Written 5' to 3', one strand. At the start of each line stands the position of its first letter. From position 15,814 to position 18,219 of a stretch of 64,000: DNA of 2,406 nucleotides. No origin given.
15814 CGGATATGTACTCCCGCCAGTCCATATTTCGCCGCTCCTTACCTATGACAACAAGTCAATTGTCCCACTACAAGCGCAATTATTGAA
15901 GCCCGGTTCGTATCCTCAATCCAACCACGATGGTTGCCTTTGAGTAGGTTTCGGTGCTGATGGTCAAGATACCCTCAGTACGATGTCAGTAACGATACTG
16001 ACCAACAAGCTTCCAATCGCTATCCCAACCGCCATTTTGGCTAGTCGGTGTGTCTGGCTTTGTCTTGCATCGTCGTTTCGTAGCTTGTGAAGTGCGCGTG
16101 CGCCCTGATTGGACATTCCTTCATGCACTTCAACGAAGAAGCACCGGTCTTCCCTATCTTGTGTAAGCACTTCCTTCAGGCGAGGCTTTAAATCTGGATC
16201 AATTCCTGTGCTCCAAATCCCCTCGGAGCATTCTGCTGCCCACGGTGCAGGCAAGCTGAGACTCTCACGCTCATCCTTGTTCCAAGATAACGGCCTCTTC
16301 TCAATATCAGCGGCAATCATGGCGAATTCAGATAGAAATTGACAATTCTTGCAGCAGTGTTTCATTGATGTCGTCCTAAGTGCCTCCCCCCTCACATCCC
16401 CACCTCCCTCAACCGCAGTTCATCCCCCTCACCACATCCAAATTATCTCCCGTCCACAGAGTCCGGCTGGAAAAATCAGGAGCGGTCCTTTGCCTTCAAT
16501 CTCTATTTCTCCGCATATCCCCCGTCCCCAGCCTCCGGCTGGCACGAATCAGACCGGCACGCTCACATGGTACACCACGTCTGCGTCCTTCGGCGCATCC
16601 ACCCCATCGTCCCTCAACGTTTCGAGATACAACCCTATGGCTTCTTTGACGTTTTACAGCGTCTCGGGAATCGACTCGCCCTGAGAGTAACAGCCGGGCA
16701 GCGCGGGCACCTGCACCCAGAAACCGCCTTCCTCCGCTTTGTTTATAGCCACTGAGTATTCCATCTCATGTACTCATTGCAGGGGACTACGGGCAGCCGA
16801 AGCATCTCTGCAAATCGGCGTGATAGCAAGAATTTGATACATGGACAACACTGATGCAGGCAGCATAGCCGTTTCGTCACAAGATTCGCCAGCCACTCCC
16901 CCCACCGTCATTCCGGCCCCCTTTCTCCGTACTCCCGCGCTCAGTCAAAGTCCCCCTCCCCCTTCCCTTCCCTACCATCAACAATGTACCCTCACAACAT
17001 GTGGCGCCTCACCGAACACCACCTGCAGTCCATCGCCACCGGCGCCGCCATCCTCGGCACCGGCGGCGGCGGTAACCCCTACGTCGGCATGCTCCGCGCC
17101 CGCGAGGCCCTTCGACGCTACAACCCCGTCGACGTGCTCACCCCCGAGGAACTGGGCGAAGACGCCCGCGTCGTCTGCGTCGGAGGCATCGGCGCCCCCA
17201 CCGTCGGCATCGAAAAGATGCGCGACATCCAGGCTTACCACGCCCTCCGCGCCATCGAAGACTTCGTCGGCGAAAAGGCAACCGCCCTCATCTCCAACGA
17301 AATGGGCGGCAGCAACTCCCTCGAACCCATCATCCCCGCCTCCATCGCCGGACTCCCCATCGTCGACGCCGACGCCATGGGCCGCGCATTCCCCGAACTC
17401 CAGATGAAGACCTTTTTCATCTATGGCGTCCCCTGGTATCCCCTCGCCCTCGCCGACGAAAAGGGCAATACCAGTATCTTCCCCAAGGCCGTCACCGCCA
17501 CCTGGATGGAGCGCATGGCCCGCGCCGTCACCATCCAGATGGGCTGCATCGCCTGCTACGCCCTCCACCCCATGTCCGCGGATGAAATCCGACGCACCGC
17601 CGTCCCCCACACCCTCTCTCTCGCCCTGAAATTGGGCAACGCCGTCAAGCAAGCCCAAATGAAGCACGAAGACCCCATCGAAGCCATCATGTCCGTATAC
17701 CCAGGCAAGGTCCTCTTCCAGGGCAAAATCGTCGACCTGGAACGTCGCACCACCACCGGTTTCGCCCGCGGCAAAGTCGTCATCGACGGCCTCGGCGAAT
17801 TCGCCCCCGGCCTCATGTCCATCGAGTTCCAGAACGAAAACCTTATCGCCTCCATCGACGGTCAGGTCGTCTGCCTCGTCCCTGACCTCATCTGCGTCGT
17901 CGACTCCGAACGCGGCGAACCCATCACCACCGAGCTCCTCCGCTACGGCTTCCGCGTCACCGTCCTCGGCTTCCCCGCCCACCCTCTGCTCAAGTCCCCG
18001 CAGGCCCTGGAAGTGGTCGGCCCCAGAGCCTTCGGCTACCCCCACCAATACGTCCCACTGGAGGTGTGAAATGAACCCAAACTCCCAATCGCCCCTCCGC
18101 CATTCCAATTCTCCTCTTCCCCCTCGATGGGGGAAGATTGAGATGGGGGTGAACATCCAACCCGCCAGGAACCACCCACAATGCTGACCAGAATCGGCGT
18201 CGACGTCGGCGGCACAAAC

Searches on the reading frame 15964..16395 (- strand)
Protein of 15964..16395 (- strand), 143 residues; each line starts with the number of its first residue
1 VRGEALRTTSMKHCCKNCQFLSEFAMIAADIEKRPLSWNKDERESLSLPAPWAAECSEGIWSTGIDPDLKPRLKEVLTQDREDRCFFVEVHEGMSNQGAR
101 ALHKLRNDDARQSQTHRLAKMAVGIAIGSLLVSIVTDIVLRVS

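Call 6: search_protein_families(library=pfam, proteins=[window:15964-16395:-], max_evalue=0.01)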
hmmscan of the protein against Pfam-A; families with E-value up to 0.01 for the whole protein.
window:15964-16395:- (143 aa): 0 families

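Call 7: search_protein_families(library=phrogs, proteins=[window:15964-16395:-], max_evalue=0.1)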
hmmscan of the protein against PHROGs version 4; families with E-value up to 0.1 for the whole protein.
window:15964-16395:- (143 aa): 0 families

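Call 8: search_protein_families(library=ncbifam, proteins=[window:15964-16395:-], max_evalue=0.1)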
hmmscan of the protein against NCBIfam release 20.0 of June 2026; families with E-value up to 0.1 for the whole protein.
window:15964-16395:- (143 aa): 2 families
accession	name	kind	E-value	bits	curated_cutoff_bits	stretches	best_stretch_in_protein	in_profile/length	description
NF038305.1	HpsJ_fam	subfamily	0.044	13.7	60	1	67-135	161-224/234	HpsJ family protein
NF050014.1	HpsJ_like_B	equivalog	0.075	12.7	260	1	65-135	173-242/254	hormogonium polysaccharide biosynthesis protein HpsJ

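Call 56: find_homologous_proteins(query=window:15964-16395:-)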
Query window:15964-16395:- (143 aa): 6 proteins with E <= 0.001 among 11 candidates.
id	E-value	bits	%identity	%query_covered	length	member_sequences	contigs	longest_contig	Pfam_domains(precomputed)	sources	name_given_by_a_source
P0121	2.7e-90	317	100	100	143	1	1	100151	-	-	-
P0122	1.1e-51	192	67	90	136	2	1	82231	-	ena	-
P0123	2.8e-41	159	53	90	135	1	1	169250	-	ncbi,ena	-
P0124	1.7e-38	150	54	90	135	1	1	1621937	-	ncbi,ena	-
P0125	2.2e-34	136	50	90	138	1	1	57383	-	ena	-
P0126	8.0e-20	89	58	55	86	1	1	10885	-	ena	-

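Call 57: find_encoding_contigs(protein=P0122, flank=8000, max_places=3)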
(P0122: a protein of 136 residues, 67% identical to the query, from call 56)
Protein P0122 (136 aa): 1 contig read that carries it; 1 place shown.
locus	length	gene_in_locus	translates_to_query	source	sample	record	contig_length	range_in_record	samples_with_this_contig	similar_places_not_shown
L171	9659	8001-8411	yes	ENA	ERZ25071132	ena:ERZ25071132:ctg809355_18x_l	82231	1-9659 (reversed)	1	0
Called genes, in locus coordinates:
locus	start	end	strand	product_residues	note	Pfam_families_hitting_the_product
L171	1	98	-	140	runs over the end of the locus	-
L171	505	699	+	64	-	-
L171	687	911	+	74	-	PF01844:HNH, PF14279:HNH_5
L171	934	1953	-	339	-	PF13177:DNA_pol3_delta2, PF00004:AAA (weak)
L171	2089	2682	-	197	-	PF02784:Orn_Arg_deC_N (weak), PF00278:Orn_DAP_Arg_deC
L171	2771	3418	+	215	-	-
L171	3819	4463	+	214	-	PF00753:Lactamase_B, PF23023:Anti-Pycsar_Apyc1 (faint), PF12706:Lactamase_B_2 (weak)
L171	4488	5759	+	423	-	PF00675:Peptidase_M16, PF05193:Peptidase_M16_C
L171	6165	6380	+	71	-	PF15919:HicB_lk_antitox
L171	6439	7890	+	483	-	PF01555:N6_N4_Mtase, PF01844:HNH, PF14279:HNH_5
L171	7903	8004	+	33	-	-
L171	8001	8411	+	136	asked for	-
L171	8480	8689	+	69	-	PF04255:DUF433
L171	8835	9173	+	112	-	-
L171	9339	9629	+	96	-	-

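Call 58: find_encoding_contigs(protein=P0123, flank=8000, max_places=3)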
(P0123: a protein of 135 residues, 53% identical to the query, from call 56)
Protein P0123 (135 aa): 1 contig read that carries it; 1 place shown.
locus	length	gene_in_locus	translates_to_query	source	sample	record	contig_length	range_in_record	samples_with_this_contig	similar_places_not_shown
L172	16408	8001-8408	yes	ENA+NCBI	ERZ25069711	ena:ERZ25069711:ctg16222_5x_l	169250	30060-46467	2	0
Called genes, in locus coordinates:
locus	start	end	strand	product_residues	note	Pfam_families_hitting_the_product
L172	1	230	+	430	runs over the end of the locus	PF00206:Lyase_1, PF10397:ADSL_C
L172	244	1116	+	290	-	PF01259:SAICAR_synt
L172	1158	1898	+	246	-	PF13462:Thioredoxin_4, PF01323:DSBA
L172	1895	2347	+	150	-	PF07884:VKOR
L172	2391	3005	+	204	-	PF11303:DUF3105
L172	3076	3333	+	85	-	PF02700:PurS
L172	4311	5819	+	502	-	PF12161:HsdM_N, PF02384:N6_Mtase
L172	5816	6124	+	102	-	PF01909:NTP_transf_2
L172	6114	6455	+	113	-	PF01934:HepT-like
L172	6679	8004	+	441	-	PF01420:Methylase_S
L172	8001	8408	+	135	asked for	-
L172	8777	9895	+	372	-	PF13784:Fic_N, PF02661:Fic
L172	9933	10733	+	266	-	-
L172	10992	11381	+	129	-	PF08937:ThsB_TIR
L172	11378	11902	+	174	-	PF24838:8xMP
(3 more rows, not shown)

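Call 77: search_protein_families(library=padloc, proteins=[window:15964-16392:-], max_evalue=0.1)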
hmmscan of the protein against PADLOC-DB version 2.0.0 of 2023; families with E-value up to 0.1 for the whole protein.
window:15964-16392:- (142 aa): 0 families

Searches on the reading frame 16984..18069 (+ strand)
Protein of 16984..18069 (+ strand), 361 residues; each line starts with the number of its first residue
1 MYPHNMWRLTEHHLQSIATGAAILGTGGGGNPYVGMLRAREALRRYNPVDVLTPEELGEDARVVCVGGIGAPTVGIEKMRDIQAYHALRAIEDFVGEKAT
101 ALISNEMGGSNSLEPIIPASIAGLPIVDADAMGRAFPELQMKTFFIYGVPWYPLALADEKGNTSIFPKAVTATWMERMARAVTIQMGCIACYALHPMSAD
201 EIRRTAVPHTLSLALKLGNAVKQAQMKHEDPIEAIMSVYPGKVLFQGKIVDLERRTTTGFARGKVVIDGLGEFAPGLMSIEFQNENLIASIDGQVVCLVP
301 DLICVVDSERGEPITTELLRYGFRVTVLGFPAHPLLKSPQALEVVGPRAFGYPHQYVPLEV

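Call 6: search_protein_families(library=pfam, proteins=[window:16984-18069:+], max_evalue=0.01)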
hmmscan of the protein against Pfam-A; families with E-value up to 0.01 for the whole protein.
window:16984-18069:+ (361 aa): 2 families
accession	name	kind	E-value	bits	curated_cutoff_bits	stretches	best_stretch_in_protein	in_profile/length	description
PF20906.3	S-Me-THD_C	-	2e-72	243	27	1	172-359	3-190/190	S-Me-THD-like, C-terminal domain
PF06032.18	S-Me-THD_N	-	5.7e-54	182.9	27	1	13-167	2-157/158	S-Me-THD-like, N-terminal domain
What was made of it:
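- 16984..18069 (+): S-Me-THD-like gene: the gene that directly follows the SDR gene in six relatives, so it marks the right edge of the inserted tract. Pfam S-Me-THD_N and S-Me-THD_C (call 6).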
